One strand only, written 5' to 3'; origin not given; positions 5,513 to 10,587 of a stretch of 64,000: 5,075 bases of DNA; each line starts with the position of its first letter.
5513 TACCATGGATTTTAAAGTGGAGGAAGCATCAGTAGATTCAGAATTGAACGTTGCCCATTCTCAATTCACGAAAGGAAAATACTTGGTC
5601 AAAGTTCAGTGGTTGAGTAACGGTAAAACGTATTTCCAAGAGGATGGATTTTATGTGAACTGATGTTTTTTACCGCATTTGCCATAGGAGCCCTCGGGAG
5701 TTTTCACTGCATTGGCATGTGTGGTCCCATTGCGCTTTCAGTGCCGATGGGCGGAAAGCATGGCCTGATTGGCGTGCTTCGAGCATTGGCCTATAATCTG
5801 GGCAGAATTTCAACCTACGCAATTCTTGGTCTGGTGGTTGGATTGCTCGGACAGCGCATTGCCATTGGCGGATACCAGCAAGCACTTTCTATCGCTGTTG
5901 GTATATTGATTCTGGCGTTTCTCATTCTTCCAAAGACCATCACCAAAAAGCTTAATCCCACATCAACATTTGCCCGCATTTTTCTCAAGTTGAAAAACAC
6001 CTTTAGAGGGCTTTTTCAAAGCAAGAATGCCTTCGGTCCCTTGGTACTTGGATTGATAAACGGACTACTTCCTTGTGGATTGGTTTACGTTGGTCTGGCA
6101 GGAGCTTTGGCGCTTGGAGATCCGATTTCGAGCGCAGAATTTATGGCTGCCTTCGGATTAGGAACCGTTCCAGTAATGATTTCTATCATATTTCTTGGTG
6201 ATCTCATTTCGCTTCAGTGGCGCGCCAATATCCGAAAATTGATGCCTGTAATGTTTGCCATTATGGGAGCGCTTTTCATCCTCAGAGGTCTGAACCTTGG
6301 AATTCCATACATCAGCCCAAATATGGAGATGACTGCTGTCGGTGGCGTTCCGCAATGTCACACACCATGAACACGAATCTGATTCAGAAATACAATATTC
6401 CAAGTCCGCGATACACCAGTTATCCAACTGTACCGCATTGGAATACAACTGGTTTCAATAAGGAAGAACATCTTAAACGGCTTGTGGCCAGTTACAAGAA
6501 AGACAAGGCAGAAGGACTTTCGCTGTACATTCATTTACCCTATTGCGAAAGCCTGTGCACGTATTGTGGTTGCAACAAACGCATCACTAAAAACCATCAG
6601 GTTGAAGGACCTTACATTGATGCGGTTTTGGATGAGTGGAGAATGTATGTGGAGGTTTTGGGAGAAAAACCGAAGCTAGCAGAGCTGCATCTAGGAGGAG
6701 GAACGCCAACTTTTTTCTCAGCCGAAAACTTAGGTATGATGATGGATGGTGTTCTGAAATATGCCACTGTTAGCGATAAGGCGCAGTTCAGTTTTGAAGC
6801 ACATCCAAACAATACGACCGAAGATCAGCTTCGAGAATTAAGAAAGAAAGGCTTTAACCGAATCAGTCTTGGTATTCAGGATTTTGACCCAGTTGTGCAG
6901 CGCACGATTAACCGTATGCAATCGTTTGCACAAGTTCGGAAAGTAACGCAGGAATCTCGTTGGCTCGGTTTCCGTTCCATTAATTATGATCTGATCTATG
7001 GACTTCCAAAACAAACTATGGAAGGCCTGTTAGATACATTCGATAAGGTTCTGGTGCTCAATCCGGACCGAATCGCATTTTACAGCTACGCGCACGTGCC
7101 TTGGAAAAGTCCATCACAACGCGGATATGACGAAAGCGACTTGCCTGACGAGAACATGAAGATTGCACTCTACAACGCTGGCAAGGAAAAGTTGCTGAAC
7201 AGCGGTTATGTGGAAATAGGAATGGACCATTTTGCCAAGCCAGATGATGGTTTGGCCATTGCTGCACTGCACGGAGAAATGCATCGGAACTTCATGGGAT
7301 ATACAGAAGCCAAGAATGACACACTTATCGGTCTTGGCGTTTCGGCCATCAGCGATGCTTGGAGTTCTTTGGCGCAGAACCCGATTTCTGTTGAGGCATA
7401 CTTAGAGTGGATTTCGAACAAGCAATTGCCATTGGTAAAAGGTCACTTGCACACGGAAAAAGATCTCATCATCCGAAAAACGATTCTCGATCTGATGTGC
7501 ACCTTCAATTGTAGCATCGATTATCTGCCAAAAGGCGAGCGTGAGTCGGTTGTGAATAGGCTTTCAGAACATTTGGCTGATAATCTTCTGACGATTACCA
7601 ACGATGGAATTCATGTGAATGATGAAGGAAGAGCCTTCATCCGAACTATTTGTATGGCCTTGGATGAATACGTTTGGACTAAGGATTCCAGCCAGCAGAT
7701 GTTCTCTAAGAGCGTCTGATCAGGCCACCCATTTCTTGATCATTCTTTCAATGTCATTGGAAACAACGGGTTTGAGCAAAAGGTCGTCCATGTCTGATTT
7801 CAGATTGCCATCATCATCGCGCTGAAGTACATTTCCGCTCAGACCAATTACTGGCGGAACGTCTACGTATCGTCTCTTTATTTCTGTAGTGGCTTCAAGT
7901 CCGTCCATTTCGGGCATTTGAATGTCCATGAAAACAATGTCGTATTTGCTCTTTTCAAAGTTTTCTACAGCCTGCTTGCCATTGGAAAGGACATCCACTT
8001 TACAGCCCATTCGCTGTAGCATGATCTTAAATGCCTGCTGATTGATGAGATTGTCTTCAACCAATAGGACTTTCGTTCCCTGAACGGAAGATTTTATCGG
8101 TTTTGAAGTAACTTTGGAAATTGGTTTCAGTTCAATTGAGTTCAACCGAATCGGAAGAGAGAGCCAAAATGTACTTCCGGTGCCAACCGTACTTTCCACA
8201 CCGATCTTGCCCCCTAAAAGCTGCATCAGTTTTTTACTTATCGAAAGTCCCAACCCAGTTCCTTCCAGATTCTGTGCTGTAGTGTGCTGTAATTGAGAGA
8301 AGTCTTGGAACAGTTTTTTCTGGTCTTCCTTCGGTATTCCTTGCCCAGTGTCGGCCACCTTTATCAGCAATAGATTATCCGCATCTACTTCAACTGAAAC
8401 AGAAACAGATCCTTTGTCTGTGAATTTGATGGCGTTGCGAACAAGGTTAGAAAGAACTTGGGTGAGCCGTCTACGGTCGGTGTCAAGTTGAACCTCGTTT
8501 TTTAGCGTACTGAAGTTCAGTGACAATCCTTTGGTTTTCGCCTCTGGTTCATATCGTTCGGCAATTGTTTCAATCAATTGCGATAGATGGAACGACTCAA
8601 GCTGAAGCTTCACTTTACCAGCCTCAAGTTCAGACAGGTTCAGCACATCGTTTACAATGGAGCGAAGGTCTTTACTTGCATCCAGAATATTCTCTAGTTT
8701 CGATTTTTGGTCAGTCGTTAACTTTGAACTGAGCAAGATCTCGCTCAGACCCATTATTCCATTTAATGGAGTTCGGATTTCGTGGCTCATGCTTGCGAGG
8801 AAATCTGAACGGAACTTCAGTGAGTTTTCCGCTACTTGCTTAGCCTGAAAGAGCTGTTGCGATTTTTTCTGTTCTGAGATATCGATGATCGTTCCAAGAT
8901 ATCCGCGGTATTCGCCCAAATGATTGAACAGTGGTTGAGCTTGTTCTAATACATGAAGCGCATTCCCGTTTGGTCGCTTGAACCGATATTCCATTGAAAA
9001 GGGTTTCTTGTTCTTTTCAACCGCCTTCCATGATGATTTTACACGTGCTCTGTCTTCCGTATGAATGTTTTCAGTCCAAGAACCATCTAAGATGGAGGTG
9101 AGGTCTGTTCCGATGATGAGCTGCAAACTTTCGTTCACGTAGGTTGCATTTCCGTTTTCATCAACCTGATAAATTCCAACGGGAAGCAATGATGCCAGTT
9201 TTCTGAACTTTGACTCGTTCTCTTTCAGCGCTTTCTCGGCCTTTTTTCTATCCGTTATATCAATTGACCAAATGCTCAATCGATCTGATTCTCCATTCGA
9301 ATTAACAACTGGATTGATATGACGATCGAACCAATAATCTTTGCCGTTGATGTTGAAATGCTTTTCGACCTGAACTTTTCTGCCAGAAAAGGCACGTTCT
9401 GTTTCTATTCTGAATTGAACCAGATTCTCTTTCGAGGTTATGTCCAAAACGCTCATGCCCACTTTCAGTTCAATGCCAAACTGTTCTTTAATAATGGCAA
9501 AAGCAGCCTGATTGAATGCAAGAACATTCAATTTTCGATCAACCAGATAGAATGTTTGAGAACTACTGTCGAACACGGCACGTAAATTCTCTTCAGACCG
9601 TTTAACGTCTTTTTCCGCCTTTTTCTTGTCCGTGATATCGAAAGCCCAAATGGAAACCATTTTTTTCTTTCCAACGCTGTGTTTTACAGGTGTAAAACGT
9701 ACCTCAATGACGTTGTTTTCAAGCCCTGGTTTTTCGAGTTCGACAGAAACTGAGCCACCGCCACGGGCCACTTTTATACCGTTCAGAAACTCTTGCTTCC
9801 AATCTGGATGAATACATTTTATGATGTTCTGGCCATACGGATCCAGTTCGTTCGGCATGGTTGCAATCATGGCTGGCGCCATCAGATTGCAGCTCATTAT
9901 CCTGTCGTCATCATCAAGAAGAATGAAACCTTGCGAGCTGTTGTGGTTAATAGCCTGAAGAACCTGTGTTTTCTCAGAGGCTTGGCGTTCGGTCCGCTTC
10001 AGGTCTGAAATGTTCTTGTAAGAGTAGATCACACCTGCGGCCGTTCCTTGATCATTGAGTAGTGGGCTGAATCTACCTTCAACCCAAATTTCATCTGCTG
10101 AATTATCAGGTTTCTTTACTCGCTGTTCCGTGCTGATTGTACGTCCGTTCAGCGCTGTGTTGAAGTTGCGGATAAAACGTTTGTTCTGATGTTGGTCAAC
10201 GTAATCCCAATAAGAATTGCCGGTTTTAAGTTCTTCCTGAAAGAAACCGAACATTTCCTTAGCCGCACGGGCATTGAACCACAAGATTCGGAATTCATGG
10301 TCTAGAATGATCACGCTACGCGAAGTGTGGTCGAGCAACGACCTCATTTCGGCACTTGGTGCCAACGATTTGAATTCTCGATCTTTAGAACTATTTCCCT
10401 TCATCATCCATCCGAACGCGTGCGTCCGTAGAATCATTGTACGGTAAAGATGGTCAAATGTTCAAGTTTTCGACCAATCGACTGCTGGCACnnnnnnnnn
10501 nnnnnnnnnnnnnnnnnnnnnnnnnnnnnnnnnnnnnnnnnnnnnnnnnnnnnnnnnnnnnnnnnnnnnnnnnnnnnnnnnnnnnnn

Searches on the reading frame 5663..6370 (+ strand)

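Call 25: search_protein_families(library=pfam, proteins=[window:5663-6370:+], max_evalue=0.0001)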
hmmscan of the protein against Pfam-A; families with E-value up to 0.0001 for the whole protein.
window:5663-6370:+ (235 aa): 1 family
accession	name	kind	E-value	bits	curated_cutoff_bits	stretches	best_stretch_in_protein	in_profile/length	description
PF13386.12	DsbD_2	-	4.7e-45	154.4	24.9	1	4-203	1-198/199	Cytochrome C biogenesis protein transmembrane region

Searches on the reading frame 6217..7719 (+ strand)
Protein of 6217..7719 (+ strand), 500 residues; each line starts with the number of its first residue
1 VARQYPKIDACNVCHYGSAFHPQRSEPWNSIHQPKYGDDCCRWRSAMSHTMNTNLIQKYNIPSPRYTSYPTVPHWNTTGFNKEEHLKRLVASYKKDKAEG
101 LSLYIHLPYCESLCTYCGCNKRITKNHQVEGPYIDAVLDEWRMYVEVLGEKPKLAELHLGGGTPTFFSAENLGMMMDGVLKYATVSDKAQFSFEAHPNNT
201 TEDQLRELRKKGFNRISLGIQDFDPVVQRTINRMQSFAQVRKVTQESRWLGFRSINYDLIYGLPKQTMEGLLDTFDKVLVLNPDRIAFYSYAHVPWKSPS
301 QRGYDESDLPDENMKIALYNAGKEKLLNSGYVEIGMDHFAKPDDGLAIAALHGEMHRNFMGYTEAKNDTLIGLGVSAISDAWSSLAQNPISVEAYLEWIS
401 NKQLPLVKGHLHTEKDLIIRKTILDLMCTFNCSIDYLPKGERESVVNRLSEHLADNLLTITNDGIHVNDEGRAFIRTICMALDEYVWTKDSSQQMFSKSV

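Call 25: search_protein_families(library=pfam, proteins=[window:6217-7719:+], max_evalue=0.0001)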
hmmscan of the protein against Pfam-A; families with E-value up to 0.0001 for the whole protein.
window:6217-7719:+ (500 aa): 1 family
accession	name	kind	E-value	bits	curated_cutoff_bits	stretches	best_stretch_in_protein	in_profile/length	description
PF04055.27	Radical_SAM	-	6.5e-21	75.6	29.5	1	104-277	1-165/166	Radical SAM superfamily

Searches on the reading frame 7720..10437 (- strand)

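Call 25: search_protein_families(library=pfam, proteins=[window:7720-10437:-], max_evalue=0.0001)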
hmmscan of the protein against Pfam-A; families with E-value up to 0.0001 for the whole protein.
window:7720-10437:- (905 aa): 10 families
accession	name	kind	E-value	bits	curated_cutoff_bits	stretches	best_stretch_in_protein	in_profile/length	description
PF08448.16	PAS_4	-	9.8e-37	126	23.1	3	35-146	1-108/110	PAS fold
PF02518.31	HATPase_c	-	1.6e-31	109.4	26.4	1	654-763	2-109/111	Histidine kinase-, DNA gyrase B-, and HSP90-like ATPase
PF00989.32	PAS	-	6.8e-26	90.9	22.6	2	411-520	3-113/113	PAS fold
PF00072.30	Response_reg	-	1.5e-23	83.5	30.2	1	790-900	1-110/111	Response regulator receiver domain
PF13426.13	PAS_9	-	3e-23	82.5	27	2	419-522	1-103/103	PAS domain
PF08447.18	PAS_3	-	4.5e-22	78.6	25.6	1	432-517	2-89/89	PAS fold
PF00512.31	HisKA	-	7.9e-20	71.1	26.9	1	543-607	2-66/66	His Kinase A (phospho-acceptor) domain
PF13596.12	PAS_10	-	3.6e-15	56.9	22.1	0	288-395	4-106/106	PAS domain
PF13188.13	PAS_8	-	7e-12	45.2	21.8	0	284-316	2-34/65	PAS domain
PF12860.13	PAS_7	-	4e-05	24.2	27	0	35-150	1-114/115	PAS fold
